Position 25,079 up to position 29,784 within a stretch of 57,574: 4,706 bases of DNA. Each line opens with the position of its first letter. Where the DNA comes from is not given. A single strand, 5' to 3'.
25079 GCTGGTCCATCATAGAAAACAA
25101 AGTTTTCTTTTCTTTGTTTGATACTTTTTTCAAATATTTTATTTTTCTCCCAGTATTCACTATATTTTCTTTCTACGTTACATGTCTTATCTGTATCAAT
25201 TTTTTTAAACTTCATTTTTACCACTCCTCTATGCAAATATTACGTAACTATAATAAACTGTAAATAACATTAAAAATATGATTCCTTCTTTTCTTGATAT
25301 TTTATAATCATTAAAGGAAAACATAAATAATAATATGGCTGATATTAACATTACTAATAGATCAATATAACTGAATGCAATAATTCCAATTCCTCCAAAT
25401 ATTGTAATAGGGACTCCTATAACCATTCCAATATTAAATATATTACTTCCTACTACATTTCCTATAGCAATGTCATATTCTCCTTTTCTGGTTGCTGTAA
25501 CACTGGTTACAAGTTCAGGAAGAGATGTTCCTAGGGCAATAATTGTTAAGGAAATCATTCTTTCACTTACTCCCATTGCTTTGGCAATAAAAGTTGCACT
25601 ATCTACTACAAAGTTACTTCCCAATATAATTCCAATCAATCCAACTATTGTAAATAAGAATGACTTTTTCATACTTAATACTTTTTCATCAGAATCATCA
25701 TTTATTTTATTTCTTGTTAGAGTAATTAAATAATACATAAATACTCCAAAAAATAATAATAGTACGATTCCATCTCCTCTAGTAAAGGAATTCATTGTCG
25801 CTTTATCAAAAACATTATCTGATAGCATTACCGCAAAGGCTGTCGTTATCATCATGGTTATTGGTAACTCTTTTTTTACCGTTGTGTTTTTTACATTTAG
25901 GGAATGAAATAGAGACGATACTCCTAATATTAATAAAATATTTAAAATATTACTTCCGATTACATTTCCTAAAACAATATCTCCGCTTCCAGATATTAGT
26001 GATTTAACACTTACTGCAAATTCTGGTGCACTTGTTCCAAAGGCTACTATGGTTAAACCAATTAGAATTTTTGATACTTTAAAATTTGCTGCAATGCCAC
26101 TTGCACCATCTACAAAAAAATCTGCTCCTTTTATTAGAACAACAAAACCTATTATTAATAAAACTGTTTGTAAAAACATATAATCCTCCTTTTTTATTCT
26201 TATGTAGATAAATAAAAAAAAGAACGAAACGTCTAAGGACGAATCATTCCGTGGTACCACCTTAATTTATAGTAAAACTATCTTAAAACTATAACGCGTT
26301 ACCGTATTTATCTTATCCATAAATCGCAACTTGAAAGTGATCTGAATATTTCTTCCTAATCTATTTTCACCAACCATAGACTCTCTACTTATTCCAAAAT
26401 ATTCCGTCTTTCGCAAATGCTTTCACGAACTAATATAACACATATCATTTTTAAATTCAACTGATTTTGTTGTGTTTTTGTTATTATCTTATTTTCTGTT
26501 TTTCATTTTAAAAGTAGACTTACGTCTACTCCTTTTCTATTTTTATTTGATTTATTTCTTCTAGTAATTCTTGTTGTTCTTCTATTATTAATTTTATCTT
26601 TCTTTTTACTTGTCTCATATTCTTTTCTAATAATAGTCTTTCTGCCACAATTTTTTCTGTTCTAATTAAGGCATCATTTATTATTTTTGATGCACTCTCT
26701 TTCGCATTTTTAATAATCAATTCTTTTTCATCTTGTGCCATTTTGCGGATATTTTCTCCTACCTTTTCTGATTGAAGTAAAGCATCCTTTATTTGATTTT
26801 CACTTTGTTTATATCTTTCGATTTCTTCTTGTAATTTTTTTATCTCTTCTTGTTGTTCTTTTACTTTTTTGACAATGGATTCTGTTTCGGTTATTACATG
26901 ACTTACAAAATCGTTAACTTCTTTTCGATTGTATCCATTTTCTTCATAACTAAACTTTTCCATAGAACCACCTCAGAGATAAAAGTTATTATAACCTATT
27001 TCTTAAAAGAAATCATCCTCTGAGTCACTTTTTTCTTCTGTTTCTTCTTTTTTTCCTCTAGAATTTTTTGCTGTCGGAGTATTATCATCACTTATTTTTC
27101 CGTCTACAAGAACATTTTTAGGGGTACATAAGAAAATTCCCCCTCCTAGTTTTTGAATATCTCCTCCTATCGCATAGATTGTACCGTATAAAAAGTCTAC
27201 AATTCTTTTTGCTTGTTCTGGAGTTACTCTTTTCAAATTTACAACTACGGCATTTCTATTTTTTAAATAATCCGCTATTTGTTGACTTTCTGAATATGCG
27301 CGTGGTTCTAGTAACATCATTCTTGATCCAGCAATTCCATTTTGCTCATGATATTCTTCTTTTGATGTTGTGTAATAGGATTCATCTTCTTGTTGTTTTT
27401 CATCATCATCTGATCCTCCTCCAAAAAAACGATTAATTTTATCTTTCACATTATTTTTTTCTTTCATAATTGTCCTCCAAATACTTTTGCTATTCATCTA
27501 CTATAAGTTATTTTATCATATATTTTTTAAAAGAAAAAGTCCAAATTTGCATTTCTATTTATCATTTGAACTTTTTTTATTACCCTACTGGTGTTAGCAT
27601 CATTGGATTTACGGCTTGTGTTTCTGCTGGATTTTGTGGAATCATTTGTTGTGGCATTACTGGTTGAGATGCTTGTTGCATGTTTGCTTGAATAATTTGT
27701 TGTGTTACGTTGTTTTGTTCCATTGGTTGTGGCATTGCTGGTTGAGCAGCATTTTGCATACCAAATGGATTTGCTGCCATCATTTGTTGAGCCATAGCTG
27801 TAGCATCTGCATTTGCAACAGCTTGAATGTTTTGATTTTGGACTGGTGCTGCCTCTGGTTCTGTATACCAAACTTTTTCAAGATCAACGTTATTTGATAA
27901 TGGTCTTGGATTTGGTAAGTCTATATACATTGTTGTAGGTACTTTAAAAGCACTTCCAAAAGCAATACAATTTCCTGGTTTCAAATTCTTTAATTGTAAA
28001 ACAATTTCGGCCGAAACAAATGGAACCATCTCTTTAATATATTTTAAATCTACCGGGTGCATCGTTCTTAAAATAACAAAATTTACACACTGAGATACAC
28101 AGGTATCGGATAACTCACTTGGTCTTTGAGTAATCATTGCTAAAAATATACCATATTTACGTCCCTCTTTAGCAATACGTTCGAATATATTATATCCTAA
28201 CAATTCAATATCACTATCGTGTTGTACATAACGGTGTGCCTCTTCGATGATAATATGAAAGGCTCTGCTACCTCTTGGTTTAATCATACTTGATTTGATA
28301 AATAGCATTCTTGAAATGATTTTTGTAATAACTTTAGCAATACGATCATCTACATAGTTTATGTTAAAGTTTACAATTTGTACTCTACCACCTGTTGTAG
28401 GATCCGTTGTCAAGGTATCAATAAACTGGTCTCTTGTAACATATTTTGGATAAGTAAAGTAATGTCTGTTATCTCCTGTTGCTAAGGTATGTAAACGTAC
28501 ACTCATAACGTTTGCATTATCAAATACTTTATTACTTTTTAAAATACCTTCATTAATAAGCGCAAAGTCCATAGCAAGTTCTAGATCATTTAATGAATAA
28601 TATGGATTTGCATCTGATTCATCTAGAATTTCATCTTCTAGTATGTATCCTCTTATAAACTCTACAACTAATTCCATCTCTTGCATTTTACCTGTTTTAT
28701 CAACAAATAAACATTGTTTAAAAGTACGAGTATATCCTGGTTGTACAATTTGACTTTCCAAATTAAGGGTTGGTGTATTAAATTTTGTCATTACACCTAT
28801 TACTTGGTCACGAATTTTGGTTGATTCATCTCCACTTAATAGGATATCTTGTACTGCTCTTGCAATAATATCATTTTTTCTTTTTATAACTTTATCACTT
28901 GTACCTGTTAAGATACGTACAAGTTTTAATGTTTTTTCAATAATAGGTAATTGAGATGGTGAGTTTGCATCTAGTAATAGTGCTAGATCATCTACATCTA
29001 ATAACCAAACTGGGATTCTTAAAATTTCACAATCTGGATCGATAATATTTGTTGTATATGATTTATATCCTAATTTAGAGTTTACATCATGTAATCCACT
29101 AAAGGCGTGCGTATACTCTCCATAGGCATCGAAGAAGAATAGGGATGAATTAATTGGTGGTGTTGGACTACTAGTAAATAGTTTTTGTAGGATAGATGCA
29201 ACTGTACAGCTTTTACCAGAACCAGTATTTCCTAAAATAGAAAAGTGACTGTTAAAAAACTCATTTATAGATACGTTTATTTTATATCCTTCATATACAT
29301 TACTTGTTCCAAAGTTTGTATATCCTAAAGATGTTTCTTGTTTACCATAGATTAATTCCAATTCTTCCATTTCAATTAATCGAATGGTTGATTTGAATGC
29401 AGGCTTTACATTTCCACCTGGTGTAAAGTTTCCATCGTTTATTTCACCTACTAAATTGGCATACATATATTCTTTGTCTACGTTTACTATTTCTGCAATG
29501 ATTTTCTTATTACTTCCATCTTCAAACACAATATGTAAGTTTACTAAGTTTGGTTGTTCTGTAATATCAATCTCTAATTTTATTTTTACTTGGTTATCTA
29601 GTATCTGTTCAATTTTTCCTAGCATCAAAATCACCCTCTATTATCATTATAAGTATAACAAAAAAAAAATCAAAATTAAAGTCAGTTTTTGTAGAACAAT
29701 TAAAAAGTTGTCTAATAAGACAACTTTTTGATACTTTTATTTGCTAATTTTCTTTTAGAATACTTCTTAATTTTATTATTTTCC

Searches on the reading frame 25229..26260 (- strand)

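Call 9: search_protein_families(library=pfam, proteins=[window:25229-26260:-], max_evalue=0.01)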
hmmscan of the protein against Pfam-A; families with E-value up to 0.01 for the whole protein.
window:25229-26260:- (343 aa): 1 family
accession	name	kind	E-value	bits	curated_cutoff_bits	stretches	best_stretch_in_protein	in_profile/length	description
PF01699.29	Na_Ca_ex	-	2.8e-66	222.6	24.9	2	32-179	3-150/151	Sodium/calcium exchanger protein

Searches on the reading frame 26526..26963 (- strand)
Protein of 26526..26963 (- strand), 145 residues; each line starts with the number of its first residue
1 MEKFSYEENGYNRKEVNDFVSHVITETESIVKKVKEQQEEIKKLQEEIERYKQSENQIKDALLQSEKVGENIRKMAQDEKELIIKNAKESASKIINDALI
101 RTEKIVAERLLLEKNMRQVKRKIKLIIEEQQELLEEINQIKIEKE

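Call 9: search_protein_families(library=pfam, proteins=[window:26526-26963:-], max_evalue=0.01)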
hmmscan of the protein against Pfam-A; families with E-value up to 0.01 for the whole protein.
window:26526-26963:- (145 aa): 2 families
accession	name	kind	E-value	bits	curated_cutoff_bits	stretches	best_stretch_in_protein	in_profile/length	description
PF05103.18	DivIVA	-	2.1e-22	80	28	1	3-124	10-131/131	DivIVA protein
PF16515.11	HIP1_clath_bdg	-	0.0056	17.5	28.8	0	12-74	28-87/99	Clathrin-binding domain of Huntingtin-interacting protein 1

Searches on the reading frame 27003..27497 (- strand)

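Call 9: search_protein_families(library=pfam, proteins=[window:27003-27497:-], max_evalue=0.01)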
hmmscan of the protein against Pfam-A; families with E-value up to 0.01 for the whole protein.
window:27003-27497:- (164 aa): 1 family
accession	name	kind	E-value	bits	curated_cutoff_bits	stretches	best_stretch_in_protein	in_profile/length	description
PF04472.17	SepF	-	3.3e-28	98.2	27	1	61-130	2-71/72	Cell division protein SepF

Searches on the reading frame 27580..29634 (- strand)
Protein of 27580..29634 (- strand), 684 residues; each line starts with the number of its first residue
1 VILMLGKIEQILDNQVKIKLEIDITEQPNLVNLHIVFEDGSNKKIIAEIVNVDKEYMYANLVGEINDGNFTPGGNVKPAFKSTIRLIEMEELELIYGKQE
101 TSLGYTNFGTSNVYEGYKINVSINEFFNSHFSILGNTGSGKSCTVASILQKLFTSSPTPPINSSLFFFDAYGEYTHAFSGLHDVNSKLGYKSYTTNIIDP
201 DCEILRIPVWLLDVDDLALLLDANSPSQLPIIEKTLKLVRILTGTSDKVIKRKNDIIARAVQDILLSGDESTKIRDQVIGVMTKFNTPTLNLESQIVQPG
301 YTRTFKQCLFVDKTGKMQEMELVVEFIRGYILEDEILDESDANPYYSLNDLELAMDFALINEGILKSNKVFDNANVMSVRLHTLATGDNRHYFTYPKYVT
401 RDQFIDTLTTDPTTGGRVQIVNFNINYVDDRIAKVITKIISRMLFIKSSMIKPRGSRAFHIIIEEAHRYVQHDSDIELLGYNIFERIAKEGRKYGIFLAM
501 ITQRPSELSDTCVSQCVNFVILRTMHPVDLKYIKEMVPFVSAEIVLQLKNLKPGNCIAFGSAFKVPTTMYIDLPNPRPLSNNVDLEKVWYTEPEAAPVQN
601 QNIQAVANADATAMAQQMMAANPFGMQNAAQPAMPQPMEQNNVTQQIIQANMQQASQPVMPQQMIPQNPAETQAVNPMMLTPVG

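Call 8: search_protein_families(library=pfam, proteins=[window:27580-29634:-], max_evalue=0.001)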
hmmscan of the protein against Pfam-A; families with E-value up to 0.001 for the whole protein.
window:27580-29634:- (684 aa): 2 families
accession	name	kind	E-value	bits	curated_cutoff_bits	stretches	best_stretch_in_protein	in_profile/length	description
PF01935.23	DUF87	-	1.1e-22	81.7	23.2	1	116-265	11-145/220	Helicase HerA, central domain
PF01580.24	FtsK_SpoIIIE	-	1.7e-05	24.8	24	0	129-155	40-66/221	FtsK/SpoIIIE family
